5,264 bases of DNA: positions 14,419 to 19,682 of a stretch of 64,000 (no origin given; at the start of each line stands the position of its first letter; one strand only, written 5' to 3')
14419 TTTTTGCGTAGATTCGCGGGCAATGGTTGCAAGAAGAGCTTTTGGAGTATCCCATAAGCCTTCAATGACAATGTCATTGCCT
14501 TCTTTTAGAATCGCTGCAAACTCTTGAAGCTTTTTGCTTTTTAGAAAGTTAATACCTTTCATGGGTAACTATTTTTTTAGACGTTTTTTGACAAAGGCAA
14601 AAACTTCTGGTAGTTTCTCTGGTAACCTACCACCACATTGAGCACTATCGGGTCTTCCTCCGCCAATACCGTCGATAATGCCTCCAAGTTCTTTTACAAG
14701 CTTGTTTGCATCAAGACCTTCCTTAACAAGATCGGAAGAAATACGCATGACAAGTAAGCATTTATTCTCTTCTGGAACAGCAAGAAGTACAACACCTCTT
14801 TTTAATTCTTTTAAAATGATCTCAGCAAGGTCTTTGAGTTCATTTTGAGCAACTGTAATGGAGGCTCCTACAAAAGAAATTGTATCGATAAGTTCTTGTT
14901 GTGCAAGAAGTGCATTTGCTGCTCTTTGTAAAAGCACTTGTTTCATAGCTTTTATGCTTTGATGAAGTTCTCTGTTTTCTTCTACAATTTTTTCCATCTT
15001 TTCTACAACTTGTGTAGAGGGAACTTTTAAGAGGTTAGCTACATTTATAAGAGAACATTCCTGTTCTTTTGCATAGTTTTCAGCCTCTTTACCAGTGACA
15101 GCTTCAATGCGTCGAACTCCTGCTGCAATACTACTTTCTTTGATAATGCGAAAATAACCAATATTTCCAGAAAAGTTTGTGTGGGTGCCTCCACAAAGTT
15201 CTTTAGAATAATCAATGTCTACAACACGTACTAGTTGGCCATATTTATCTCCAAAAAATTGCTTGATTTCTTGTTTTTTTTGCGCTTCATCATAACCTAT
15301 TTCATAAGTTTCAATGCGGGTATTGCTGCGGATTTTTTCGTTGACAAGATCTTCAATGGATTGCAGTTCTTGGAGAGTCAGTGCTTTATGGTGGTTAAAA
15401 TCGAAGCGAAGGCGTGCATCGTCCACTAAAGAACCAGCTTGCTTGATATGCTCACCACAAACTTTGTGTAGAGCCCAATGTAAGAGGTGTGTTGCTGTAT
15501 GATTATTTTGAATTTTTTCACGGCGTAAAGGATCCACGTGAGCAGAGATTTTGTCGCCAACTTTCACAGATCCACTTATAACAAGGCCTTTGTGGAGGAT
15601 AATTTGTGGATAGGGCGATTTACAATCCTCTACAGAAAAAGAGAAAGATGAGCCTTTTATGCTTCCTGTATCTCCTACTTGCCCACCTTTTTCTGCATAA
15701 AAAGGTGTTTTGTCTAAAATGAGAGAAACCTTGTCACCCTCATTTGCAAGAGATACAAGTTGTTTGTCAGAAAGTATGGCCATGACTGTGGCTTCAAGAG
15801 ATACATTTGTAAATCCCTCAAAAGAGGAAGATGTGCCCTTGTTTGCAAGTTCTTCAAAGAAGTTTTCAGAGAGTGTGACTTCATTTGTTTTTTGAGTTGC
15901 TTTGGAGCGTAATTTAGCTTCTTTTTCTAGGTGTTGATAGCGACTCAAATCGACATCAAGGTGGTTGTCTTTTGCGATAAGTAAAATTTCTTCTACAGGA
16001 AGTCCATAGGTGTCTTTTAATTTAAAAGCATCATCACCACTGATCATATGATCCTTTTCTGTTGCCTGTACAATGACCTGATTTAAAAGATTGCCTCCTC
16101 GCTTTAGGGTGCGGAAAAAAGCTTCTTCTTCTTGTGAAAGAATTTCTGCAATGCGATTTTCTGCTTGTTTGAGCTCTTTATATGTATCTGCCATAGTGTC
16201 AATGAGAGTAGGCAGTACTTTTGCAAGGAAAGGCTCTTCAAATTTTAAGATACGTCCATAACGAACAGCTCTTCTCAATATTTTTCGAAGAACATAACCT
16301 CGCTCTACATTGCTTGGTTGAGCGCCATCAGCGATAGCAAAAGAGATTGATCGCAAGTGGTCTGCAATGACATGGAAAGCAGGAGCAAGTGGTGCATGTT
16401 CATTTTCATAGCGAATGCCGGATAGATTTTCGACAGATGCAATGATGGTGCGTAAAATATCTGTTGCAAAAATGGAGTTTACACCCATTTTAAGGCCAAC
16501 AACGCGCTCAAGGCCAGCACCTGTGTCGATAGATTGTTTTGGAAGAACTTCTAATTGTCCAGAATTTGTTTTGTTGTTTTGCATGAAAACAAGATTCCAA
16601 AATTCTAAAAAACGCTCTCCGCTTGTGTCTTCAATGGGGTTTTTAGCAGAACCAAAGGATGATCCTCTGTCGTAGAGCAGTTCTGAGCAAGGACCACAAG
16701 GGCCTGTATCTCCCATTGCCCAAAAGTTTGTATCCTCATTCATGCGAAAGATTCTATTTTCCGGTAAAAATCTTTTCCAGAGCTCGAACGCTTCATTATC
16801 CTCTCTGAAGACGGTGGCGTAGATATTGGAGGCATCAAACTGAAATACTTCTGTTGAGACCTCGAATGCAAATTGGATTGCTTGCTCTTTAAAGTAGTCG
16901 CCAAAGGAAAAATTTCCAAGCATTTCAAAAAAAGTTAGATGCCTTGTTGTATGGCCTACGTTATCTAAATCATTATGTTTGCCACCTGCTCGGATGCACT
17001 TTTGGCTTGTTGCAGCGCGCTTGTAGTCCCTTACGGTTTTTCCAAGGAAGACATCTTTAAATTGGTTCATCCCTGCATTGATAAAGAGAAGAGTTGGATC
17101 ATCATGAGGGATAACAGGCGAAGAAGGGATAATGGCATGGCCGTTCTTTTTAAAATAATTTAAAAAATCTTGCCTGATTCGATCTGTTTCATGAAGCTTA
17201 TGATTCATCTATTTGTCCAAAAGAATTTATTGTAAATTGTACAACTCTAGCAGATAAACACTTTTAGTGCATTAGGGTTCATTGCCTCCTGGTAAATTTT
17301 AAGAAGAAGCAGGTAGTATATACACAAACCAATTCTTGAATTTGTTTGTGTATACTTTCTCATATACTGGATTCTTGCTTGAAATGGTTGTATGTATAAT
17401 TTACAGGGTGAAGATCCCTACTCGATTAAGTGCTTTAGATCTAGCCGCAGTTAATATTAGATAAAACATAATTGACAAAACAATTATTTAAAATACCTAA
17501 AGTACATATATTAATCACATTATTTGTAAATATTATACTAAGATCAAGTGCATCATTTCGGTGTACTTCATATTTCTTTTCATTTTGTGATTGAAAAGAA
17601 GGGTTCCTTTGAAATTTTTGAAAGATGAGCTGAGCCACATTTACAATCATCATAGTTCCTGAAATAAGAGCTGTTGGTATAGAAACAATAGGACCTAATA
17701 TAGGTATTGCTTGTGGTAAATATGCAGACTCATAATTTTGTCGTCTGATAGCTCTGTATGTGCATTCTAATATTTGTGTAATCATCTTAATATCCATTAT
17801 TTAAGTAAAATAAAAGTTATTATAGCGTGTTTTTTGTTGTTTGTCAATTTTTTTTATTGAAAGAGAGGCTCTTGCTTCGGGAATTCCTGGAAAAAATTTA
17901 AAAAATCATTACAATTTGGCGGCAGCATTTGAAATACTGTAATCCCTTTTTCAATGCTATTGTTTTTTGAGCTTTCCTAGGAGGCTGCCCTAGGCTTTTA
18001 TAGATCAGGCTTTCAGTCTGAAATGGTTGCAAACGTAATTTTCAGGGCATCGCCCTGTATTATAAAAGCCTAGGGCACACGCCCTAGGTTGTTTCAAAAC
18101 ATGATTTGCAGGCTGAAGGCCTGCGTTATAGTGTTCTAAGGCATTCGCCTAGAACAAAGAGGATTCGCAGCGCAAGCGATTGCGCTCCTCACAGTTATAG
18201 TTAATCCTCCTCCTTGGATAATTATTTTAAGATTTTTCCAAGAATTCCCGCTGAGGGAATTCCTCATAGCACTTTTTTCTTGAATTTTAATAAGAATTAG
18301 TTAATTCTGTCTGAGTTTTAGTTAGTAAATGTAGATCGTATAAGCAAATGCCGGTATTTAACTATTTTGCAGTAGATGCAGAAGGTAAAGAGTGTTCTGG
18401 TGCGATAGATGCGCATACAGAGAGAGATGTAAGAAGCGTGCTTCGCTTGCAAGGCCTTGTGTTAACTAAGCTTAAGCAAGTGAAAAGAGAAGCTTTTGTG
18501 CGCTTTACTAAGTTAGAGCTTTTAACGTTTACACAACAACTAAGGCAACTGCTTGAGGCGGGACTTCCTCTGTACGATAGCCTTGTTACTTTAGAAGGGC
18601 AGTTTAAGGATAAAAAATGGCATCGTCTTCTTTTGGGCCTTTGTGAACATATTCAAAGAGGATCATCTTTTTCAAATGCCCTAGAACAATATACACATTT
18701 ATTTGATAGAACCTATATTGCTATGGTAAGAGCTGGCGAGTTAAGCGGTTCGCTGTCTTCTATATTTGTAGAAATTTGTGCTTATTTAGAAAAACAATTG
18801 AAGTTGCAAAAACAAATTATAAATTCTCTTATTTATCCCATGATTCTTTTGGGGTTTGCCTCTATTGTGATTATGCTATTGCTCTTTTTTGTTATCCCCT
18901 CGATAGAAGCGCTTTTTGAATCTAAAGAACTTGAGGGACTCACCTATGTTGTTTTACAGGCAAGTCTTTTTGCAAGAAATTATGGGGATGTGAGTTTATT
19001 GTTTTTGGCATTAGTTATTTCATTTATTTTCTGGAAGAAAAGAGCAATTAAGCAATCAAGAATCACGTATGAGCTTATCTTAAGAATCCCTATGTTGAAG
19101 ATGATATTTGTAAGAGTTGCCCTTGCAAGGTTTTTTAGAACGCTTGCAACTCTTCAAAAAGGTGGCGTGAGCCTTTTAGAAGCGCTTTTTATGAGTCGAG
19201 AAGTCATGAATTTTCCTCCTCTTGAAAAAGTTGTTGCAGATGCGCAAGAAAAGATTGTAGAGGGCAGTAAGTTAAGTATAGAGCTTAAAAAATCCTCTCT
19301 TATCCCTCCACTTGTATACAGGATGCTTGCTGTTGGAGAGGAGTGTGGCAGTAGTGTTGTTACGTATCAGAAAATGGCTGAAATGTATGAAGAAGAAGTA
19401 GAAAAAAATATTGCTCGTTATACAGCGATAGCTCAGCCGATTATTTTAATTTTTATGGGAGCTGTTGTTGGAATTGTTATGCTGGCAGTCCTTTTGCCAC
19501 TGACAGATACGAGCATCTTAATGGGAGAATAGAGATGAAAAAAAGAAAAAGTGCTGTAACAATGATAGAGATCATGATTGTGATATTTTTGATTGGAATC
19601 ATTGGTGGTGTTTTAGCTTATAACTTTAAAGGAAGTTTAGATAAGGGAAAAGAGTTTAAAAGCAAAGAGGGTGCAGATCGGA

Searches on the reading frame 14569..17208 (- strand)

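Call 74: search_protein_families(library=pfam, proteins=[window:14569-17208:-], max_evalue=0.00001)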
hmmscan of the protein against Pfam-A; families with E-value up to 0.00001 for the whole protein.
window:14569-17208:- (879 aa): 3 families
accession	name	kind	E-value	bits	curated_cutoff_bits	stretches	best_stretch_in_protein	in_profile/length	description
PF01411.24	tRNA-synt_2c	-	4.6e-207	689.4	30.3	1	11-560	2-550/552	tRNA synthetases class II (A)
PF02272.25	DHHA1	-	1.2e-13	51.8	25.9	1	785-879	12-102/102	DHHA1 domain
PF07973.19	tRNA_SAD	-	1.2e-13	51.2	24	1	660-702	1-44/44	Threonyl and Alanyl tRNA synthetase second additional domain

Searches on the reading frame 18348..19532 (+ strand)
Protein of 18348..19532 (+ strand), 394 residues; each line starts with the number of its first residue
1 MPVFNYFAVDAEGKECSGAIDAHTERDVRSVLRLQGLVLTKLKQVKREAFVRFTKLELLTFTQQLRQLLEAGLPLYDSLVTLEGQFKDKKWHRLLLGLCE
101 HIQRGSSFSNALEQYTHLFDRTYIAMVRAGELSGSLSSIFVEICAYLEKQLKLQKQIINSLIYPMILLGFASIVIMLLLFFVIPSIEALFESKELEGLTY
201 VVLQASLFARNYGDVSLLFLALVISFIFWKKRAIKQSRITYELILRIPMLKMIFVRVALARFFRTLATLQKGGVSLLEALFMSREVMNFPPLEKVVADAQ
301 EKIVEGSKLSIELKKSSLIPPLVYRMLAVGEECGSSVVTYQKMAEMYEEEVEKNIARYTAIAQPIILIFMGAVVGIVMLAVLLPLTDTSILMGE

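Call 74: search_protein_families(library=pfam, proteins=[window:18348-19532:+], max_evalue=0.00001)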
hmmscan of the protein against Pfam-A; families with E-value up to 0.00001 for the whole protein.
window:18348-19532:+ (394 aa): 1 family
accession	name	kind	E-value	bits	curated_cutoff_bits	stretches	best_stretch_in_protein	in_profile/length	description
PF00482.28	T2SSF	-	1e-51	174.6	25.2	2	61-184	1-125/125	Type II secretion system (T2SS), protein F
